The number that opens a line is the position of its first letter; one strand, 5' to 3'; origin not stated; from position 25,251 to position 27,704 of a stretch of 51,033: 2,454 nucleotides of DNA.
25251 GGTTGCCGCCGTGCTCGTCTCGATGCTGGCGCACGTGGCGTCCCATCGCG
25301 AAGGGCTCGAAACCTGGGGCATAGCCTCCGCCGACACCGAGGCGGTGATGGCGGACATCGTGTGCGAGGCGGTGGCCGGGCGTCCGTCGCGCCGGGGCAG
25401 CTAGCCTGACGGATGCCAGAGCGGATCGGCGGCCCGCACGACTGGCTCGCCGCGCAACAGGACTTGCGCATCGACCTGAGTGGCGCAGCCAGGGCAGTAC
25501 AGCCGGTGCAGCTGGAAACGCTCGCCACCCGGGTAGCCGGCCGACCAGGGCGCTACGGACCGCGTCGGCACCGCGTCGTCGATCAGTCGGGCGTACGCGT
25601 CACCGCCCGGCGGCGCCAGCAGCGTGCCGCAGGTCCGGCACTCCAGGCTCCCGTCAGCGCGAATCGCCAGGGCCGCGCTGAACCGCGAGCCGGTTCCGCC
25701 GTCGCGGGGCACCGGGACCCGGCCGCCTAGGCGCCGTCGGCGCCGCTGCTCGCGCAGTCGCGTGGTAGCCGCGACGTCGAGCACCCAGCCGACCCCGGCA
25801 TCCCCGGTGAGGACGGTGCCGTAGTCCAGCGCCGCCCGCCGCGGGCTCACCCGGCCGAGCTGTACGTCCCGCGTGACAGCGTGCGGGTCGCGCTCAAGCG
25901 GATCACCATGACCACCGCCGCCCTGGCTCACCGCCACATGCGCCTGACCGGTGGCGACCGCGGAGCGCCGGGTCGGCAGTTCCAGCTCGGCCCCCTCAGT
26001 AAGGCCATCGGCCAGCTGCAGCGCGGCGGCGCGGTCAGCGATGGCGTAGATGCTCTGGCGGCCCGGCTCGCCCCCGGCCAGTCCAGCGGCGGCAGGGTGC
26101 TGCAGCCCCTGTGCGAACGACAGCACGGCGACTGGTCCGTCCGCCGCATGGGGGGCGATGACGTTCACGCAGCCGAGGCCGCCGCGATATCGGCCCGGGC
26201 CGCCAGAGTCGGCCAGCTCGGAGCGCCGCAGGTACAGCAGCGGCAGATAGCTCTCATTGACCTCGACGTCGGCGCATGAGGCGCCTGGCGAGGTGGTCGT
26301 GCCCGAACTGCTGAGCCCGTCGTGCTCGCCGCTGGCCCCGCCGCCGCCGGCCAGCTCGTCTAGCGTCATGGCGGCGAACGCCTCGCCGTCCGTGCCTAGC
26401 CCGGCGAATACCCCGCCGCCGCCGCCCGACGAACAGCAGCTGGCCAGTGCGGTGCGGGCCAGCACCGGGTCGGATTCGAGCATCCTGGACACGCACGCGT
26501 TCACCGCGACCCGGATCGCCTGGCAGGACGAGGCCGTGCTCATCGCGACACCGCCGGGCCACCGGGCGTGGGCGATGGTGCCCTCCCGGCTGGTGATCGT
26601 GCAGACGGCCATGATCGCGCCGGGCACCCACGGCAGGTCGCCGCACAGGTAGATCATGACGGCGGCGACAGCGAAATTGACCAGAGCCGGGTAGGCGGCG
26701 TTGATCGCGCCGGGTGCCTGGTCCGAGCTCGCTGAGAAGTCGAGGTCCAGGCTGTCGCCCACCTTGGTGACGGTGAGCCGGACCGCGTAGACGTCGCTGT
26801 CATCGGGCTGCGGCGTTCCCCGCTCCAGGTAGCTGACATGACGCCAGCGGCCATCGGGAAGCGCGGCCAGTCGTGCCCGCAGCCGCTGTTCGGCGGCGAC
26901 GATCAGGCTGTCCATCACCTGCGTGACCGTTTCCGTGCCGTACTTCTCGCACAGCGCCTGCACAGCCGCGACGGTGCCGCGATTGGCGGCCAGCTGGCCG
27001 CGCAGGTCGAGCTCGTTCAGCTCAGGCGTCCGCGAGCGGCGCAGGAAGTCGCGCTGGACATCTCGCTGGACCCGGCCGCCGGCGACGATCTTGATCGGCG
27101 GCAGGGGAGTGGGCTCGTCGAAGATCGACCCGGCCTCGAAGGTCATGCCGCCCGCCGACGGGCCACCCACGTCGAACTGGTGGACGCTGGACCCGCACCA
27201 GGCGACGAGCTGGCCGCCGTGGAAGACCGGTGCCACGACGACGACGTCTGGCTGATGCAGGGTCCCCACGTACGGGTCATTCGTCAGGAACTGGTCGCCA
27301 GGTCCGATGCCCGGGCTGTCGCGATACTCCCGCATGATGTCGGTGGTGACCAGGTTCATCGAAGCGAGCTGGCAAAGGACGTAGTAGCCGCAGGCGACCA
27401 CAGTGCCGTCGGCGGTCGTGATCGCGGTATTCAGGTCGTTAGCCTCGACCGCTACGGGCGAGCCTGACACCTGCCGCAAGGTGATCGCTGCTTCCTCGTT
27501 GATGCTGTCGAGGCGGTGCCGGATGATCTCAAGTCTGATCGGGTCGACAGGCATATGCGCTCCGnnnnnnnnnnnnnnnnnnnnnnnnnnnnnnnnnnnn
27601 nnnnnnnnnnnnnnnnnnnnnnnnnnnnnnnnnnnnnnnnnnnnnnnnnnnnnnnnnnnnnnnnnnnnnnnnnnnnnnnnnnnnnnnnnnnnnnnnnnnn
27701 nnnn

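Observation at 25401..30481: Hydantoinase A/B operon with a B subunit fused to an acetone-carboxylase-gamma-like zinc domain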

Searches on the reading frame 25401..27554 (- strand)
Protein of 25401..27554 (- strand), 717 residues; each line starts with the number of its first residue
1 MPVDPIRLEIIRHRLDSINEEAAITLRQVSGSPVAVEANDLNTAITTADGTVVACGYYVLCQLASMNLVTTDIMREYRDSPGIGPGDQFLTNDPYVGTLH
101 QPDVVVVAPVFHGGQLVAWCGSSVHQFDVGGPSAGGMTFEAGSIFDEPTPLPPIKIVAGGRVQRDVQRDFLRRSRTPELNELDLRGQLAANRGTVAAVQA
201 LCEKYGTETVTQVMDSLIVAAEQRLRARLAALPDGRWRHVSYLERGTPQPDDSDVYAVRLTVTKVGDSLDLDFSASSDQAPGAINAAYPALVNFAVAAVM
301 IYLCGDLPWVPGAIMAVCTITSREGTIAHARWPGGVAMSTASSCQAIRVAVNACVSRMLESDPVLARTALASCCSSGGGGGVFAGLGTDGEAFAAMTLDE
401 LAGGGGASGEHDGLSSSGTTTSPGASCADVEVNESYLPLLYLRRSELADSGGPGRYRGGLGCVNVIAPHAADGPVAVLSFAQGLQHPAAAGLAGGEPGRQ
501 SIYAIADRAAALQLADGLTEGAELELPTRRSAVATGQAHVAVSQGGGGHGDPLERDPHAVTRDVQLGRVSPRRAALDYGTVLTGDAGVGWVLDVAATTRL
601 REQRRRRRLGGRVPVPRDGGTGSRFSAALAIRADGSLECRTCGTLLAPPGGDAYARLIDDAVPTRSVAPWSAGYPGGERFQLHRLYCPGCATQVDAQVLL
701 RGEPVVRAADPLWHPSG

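Call 6: search_protein_families(library=pfam, proteins=[window:25401-27554:-], max_evalue=1)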
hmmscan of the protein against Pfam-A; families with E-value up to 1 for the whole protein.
window:25401-27554:- (717 aa): 2 families
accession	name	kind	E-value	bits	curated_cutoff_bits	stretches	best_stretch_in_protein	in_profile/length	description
PF02538.19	Hydantoinase_B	-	2.3e-114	383.2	26.8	1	4-552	1-519/519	Hydantoinase B/oxoprolinase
PF22747.2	Zn_ribbon_DUF2089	-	0.12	13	27.6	0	677-696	5-24/32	DUF2089 zinc ribbon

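Call 7: search_protein_families(library=ncbifam, proteins=[window:25401-27554:-], max_evalue=1)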
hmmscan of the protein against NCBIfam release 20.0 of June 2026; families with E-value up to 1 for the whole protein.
window:25401-27554:- (717 aa): 3 families
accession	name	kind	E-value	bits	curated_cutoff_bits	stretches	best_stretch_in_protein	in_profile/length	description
NF050157.1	CapLactmsBetCapB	equivalog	9.3e-63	212.4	1000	1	3-585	1-562/577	caprolactamase subunit beta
NF042976.1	AcphenoCarb_ApcD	equivalog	5.5e-56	190.2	1500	1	3-604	29-639/685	acetophenone carboxylase subunit delta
NF005069.0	PRK06487.1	equivalog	0.057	12.5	448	1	189-242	86-138/320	2-hydroxyacid dehydrogenase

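Call 8: search_solved_structures(query=window:25401-27554:-, max_evalue=0.01, show_alignments=0)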
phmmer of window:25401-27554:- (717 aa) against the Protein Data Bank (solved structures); distinct sequences matched with E-value up to 0.01: 5.
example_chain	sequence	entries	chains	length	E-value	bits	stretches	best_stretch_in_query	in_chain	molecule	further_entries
5l9w_A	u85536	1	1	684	8.8e-47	163.6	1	3-609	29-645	Acetophenone carboxylase delta subunit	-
6yra_B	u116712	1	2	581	3.5e-43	151.7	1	3-593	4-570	Hydantoinase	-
7hk5_A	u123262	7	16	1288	2.2e-42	149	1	4-603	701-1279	N-methylhydantoinase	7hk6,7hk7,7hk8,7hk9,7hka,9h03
5m45_A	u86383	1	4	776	6.4e-33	117.7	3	14-244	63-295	Acetone carboxylase alpha subunit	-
5svb_A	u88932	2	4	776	9.1e-33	117.2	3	14-244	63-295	Acetone carboxylase alpha subunit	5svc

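Call 14: find_homologous_proteins(query=window:25401-27554:-, max_evalue=1e-10)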
Query window:25401-27554:- (717 aa): 1923 proteins with E <= 1e-10 among 8000 candidates; the best 120 are listed.
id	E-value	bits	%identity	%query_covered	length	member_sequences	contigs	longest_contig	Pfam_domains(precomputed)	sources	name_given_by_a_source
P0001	0.0e+0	1604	100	100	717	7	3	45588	PF02538.20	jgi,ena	-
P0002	0.0e+0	1422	89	100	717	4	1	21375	PF02538.20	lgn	-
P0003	0.0e+0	1285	82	98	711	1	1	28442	PF02538.20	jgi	jgi:N-methylhydantoinase B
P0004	0.0e+0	1275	80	99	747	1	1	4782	PF02538.20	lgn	-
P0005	0.0e+0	1231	78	99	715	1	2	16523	PF02538.20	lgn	-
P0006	0.0e+0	1197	77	99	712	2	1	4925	PF02538.20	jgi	jgi:N-methylhydantoinase B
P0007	0.0e+0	1194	75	99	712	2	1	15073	PF02538.20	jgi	jgi:N-methylhydantoinase B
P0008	0.0e+0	1172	75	99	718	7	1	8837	PF02538.20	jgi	jgi:N-methylhydantoinase B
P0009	0.0e+0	1163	74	99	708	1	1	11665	PF02538.20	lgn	-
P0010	0.0e+0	1157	73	99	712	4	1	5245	PF02538.20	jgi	jgi:N-methylhydantoinase B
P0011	0.0e+0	1155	74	99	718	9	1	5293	PF02538.20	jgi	jgi:N-methylhydantoinase B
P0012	0.0e+0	1148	74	99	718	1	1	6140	PF02538.20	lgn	-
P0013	0.0e+0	1133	72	99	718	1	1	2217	PF02538.20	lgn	-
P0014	0.0e+0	1129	72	99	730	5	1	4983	PF02538.20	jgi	jgi:N-methylhydantoinase B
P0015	0.0e+0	1112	71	99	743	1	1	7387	PF02538.20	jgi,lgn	jgi:N-methylhydantoinase B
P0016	0.0e+0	1049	76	86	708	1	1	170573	PF02538.20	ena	-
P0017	0.0e+0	1035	76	85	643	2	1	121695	PF02538.20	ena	-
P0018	2.9e-294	997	66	99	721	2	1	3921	PF02538.20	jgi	jgi:N-methylhydantoinase B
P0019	1.1e-293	995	66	99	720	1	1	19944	PF02538.20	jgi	jgi:N-methylhydantoinase B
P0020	5.1e-292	989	65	99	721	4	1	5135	PF02538.20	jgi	jgi:N-methylhydantoinase B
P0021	1.0e-290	985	64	99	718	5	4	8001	PF02538.20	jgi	jgi:N-methylhydantoinase B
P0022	1.9e-288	977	64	100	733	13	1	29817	PF02538.20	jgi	jgi:N-methylhydantoinase B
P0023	2.5e-287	974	64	99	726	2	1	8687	PF02538.20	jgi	jgi:N-methylhydantoinase B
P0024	3.6e-285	967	64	99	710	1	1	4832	PF02538.20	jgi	jgi:N-methylhydantoinase B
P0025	3.2e-284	963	64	99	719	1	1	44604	PF02538.20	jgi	jgi:N-methylhydantoinase B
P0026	4.2e-282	956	63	99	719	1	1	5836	PF02538.20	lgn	-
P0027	1.9e-280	951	63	99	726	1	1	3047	PF02538.20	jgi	jgi:N-methylhydantoinase B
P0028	3.8e-279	947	81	72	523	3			PF02538.20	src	-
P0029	2.0e-276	938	62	99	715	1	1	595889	PF02538.20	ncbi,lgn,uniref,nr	ncbi:hydantoinase B/oxoprolinase family protein [Nakamurella lactea]|uniref:hydantoinase B/oxoprolin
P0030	2.7e-276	937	62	99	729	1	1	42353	PF02538.20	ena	-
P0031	6.1e-276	936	62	99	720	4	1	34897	PF02538.20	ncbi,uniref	ncbi:hydantoinase B/oxoprolinase family protein [Micromonospora sp. NPDC050200]|uniref:hydantoinase 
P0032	2.7e-274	931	67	81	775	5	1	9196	PF02538.20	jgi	-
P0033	4.9e-270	916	59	99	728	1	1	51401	PF02538.20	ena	-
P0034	3.7e-265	900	62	93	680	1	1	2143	PF02538.20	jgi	jgi:N-methylhydantoinase B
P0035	2.7e-256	871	58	99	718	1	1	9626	PF02538.20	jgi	jgi:N-methylhydantoinase B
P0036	1.1e-250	852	56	99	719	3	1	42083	PF02538.20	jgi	jgi:N-methylhydantoinase B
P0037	4.4e-250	851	57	100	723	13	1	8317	PF02538.20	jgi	jgi:N-methylhydantoinase B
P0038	2.7e-248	845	57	99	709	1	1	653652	PF02538.20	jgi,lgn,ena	-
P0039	2.2e-247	842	57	99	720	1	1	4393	PF02538.20,PF08882.17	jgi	jgi:N-methylhydantoinase B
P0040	1.3e-246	839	57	99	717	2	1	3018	PF02538.20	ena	-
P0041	1.8e-246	839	57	99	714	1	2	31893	PF02538.20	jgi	jgi:N-methylhydantoinase B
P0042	9.1e-245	833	55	99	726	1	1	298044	PF02538.20,PF08882.17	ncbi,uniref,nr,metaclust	ncbi:hydantoinase B/oxoprolinase family protein [Streptosporangium amethystogenes]|uniref:hydantoina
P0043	1.2e-244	833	55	99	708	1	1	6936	PF02538.20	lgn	-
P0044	3.7e-243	828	54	99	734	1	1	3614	PF02538.20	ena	-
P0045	9.9e-243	826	55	99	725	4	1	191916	PF02538.20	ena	-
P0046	1.1e-241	823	58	98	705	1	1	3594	PF02538.20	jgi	jgi:N-methylhydantoinase B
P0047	1.1e-241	823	54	99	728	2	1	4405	PF02538.20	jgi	jgi:N-methylhydantoinase B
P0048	1.5e-241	822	55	99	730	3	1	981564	PF02538.20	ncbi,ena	-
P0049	1.7e-241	822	56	99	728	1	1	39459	PF02538.20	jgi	jgi:N-methylhydantoinase B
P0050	2.4e-241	822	55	99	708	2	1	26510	PF02538.20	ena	-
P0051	3.7e-241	821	56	99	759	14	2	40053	PF02538.20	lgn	-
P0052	1.1e-240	820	56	99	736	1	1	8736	PF02538.20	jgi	jgi:N-methylhydantoinase B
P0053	2.4e-240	818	56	99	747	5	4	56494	PF02538.20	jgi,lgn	jgi:N-methylhydantoinase B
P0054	6.8e-240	817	55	99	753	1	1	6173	PF02538.20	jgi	jgi:N-methylhydantoinase B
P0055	7.3e-240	817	55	99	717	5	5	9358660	PF02538.20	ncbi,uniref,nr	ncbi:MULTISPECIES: hydantoinase B/oxoprolinase family protein [Nonomuraea]|uniref:Hydantoinase B/oxo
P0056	1.5e-239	816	55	99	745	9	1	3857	PF02538.20,PF08882.17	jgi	jgi:N-methylhydantoinase B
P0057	8.9e-239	813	55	99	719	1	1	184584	PF02538.20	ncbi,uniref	ncbi:hydantoinase B/oxoprolinase family protein [Phytohabitans kaempferiae]|uniref:Hydantoinase B/ox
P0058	1.1e-238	813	55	99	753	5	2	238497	PF02538.20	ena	-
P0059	2.3e-238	812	57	99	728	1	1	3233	PF02538.20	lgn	-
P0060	1.4e-237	809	55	99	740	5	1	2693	PF02538.20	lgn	-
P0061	1.8e-237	809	53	99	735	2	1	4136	PF02538.20,PF08882.17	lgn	-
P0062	2.1e-237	809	56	98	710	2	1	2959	PF02538.20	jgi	jgi:N-methylhydantoinase B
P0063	4.4e-237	808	54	99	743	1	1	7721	PF02538.20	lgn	-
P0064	1.5e-236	806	55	99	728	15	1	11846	PF02538.20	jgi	jgi:N-methylhydantoinase B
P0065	1.9e-236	806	56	98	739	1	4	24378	PF02538.20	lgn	-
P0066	3.0e-236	805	55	99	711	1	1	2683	PF02538.20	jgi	jgi:N-methylhydantoinase B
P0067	6.4e-236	804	55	99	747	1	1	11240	PF02538.20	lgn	-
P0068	7.9e-236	803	55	99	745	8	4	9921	PF02538.20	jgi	jgi:N-methylhydantoinase B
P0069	2.8e-235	802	54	99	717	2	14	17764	PF02538.20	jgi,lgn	jgi:N-methylhydantoinase B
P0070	1.4e-234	799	55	98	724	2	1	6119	PF02538.20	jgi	jgi:N-methylhydantoinase B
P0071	1.4e-234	799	54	99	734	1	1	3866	PF02538.20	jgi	jgi:N-methylhydantoinase B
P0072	1.9e-234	799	55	99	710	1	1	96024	PF02538.20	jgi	jgi:N-methylhydantoinase B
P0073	1.5e-232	793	54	99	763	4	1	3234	PF02538.20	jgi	-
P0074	6.7e-232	790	54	99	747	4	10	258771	PF02538.20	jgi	jgi:N-methylhydantoinase B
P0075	4.0e-231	788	54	99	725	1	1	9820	PF02538.20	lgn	-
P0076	1.8e-230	786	54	99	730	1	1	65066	PF02538.20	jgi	jgi:N-methylhydantoinase B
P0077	3.3e-230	785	55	99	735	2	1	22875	PF02538.20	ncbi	-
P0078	5.1e-228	778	55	99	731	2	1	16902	PF02538.20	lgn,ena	-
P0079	1.8e-227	776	52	100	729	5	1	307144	PF02538.20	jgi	jgi:N-methylhydantoinase B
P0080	2.3e-227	775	54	99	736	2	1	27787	PF02538.20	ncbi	-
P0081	4.1e-227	775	54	98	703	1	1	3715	PF02538.20,PF08882.17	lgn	-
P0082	1.8e-225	769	55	99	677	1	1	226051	PF02538.20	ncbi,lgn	-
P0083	3.2e-225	768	54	99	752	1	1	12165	PF02538.20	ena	-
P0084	1.9e-224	766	54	98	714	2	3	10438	PF02538.20,PF08882.17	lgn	-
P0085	8.2e-223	760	51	99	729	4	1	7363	PF02538.20,PF08882.17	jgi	jgi:N-methylhydantoinase B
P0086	1.4e-221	756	53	99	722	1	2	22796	PF02538.20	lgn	-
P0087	4.3e-220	751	82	54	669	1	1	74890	PF02538.20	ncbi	-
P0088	1.3e-219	750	52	99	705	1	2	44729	PF02538.20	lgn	-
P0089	6.8e-219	747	51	98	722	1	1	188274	PF02538.20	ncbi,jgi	jgi:N-methylhydantoinase B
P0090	1.9e-217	743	50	99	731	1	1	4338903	PF02538.20,PF08882.17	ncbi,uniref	ncbi:hydantoinase B/oxoprolinase family protein [Mesorhizobium sp. ANAO-SY3R2]|uniref:hydantoinase B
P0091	7.3e-217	741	50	99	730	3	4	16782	PF02538.20,PF08882.17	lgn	-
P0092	1.9e-214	733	51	99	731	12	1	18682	PF02538.20,PF08882.17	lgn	-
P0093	2.8e-214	732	72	66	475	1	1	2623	PF02538.20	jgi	jgi:N-methylhydantoinase B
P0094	3.3e-214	732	51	97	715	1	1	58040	PF02538.20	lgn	-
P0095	5.0e-214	731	52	98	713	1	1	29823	PF02538.20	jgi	jgi:N-methylhydantoinase B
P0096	3.9e-213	728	50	99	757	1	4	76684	PF02538.20,PF08882.17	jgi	jgi:N-methylhydantoinase B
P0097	1.3e-212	727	50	99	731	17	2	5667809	PF02538.20,PF08882.17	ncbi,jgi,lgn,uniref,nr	ncbi:hydantoinase B/oxoprolinase family protein [Aminobacter sp. SR38]|jgi:N-methylhydantoinase B|un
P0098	2.5e-212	726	49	99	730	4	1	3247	PF02538.20,PF08882.17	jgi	jgi:N-methylhydantoinase B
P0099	2.6e-212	726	49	99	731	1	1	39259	PF02538.20,PF08882.17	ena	-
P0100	3.2e-211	722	50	99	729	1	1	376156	PF02538.20,PF08882.17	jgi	-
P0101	9.9e-211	720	51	99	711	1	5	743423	PF02538.20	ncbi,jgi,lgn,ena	-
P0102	1.1e-210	720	49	99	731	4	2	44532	PF02538.20,PF08882.17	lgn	-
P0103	5.7e-210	718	49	99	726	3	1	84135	PF02538.20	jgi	jgi:N-methylhydantoinase B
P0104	5.7e-210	718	49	99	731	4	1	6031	PF02538.20,PF08882.17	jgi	jgi:N-methylhydantoinase B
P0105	1.2e-209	717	51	99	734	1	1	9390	PF02538.20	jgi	jgi:N-methylhydantoinase B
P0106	1.8e-209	716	50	98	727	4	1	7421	PF02538.20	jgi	jgi:N-methylhydantoinase B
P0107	1.1e-208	714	51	98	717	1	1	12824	PF02538.20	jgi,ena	-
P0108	7.1e-208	711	51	99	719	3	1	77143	PF02538.20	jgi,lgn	jgi:N-methylhydantoinase B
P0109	2.3e-207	709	50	100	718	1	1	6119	PF02538.20,PF08882.17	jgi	jgi:N-methylhydantoinase B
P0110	8.1e-207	708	50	99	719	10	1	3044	PF02538.20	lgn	-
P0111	2.9e-206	706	50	99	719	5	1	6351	PF02538.20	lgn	-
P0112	3.5e-205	702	57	79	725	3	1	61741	PF02538.20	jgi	jgi:N-methylhydantoinase B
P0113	4.5e-205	702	50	99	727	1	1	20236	PF02538.20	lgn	-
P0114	9.3e-205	701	49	99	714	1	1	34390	PF02538.20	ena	-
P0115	1.8e-204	700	49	98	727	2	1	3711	PF02538.20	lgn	-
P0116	2.9e-204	699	50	99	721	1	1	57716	PF02538.20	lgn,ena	-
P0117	5.1e-204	698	49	99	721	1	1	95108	PF02538.20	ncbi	-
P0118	3.1e-202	692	50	99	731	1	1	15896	PF02538.20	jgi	jgi:N-methylhydantoinase B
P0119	3.3e-202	692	50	98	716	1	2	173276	PF02538.20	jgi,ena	jgi:N-methylhydantoinase B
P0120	5.1e-202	692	49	98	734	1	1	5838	PF02538.20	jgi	jgi:N-methylhydantoinase B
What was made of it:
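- About 20 of the 120 closest homologs carry precomputed PF02538+PF08882 (call 14).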

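Call 16: search_solved_structures(query=A1, max_evalue=1, show_alignments=0)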
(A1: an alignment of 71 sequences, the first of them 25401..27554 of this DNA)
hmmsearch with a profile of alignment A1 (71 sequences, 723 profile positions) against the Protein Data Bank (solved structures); distinct sequences matched with E-value up to 1: 9.
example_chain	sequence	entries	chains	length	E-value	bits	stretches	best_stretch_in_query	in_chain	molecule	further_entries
5l9w_A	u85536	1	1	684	2.3e-77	264.3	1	2-618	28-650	Acetophenone carboxylase delta subunit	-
6yra_B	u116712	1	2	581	1.8e-71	244.8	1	2-605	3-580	Hydantoinase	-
7hk5_A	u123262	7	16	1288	6.4e-70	239.7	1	4-606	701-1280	N-methylhydantoinase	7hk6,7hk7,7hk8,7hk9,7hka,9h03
5m45_A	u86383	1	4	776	1.5e-57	198.8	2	401-622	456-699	Acetone carboxylase alpha subunit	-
5svb_A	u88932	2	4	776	3.1e-57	197.8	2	401-622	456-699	Acetone carboxylase alpha subunit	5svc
5l9w_C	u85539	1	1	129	3e-05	25.9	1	626-717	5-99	Acetophenone carboxylase beta subunit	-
5m45_C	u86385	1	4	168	0.0053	18.5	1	634-707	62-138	Acetone carboxylase gamma subunit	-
5svb_C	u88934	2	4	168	0.014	17.1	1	634-707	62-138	Acetone carboxylase gamma subunit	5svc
4bts_A5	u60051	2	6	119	0.18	13.4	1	637-709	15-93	40S RIBOSOMAL PROTEIN RPS26E | RIBOSOMAL PROTEIN S26E CONTAINING PROTEIN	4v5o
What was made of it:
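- On Acetone_carb_G (gamma subunit of acetone/acetophenone carboxylases, Pfam PF08882): The full-length profile also picks up the gamma chains (call 16).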

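Call 30: find_related_loci(query=A1, collection=genome_contigs, flank=10000)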
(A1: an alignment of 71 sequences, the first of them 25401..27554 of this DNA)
Query A1 (717 aa) in genome_contigs; peptide patterns used: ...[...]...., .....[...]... (x = any residue, [..] = any of these).
600 stretches matched a pattern (row limit reached: there are more); 492 encode a relative of the query (tblastn E <= 1e-3); the best 80 are kept; 80 distinct loci.
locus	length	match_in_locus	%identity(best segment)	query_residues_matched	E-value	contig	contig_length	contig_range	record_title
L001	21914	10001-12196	61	4-713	0e+0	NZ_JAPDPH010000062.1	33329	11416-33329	Micromonospora yasonensis strain DSM 45980 62, whole genome shotgun sequence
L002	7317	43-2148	62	15-712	0e+0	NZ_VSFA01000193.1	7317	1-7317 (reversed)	Micromonospora sp. MP36 193, whole genome shotgun sequence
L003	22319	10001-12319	67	3-712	0e+0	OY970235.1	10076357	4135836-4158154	MAG: uncultured Actinomycetota bacterium isolate MFD03066.bin.c.1 genome assembly, chromosome: 1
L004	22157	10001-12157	56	3-712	0e+0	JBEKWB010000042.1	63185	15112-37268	MAG: Acidimicrobiales bacterium isolate SPRUCE 618 SPRUCE_618_42, whole genome shotgun sequence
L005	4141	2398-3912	72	1-505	0e+0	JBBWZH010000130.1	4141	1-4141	MAG: Mycobacteriales bacterium isolate Holy_96 scaffold_8568548, whole genome shotgun sequence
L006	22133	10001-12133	62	4-714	0e+0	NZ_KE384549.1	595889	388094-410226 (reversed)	Nakamurella lactea DSM 19367 K340DRAFT_scaffold00002.2, whole genome shotgun sequence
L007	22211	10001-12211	54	3-712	0e+0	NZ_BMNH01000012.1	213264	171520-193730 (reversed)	Nonomuraea cavernae strain CGMCC 4.7368 sequence12, whole genome shotgun sequence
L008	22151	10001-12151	55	3-704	0e+0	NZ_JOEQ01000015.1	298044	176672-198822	Streptosporangium amethystogenes strain NRRL B-2639 contig15.1, whole genome shotgun sequence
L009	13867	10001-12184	54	3-716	0e+0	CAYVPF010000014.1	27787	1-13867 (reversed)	MAG TPA_asm: uncultured Acidimicrobiaceae bacterium isolate binchicken_co241_384 genome assembly, contig: NODE_1589_leng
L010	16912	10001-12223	52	3-712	0e+0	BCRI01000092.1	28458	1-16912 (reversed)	Sphaerimonospora mesophila NBRC 14179 = JCM 3151 DNA, contig: MME01S_CON0089_0001, whole genome shotgun sequence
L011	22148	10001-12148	55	3-712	0e+0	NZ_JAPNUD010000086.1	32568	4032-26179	Nonomuraea ferruginea strain DSM 43553 86, whole genome shotgun sequence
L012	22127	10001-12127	51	1-712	0e+0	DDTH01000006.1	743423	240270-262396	MAG TPA_asm: Sphingomonadales bacterium UBA2369 UBA2369_contig_1533, whole genome shotgun sequence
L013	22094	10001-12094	53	1-710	0e+0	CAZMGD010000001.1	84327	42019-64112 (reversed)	MAG TPA_asm: uncultured Ilumatobacteraceae bacterium isolate SRP344714_co2_38 genome assembly, contig: NODE_584_length_8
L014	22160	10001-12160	49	1-710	0e+0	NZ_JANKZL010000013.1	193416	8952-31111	Aminobacter sp. HY435 Scaffold12_1, whole genome shotgun sequence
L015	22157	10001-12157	50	1-710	0e+0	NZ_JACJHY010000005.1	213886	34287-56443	Aminobacter ciceronei strain DSM 15910 Ga0415343_05, whole genome shotgun sequence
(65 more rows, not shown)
